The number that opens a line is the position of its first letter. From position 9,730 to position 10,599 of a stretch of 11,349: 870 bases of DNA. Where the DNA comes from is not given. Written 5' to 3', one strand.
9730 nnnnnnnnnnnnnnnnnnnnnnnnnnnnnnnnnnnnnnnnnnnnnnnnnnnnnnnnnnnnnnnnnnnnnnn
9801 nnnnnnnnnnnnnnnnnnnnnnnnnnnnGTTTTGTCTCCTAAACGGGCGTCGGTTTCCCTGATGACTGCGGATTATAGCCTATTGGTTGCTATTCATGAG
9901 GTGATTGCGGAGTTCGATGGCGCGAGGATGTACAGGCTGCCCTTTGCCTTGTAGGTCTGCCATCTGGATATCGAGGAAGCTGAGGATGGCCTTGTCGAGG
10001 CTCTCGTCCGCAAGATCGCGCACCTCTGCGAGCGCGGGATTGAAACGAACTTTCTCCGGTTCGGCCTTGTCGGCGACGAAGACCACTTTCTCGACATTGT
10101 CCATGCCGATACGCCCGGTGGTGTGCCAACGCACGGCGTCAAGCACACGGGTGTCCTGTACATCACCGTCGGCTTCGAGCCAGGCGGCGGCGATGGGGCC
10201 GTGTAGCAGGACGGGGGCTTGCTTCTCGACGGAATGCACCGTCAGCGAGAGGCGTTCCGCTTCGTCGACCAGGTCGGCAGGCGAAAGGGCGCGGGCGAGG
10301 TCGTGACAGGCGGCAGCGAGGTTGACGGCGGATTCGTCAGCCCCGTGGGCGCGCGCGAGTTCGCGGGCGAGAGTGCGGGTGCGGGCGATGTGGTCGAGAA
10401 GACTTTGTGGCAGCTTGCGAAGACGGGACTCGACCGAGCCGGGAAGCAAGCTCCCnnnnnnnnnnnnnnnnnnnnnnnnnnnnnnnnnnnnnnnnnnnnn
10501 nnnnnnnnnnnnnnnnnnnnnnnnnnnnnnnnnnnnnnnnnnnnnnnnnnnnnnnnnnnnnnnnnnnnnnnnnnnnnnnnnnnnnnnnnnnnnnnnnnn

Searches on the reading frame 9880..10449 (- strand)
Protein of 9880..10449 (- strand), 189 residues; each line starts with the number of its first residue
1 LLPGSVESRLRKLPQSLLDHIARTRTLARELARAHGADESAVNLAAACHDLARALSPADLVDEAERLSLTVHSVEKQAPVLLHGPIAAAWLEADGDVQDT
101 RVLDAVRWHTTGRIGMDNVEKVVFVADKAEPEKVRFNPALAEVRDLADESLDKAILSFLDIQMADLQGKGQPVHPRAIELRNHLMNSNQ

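Call 8: search_protein_families(library=pfam, proteins=[window:9880-10449:-])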
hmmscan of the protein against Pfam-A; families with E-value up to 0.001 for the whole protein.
window:9880-10449:- (189 aa): 1 family
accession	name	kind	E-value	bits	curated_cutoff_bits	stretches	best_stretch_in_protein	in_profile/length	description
PF01966.28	HD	-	4.1e-09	37.2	22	1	18-130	2-114/116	HD domain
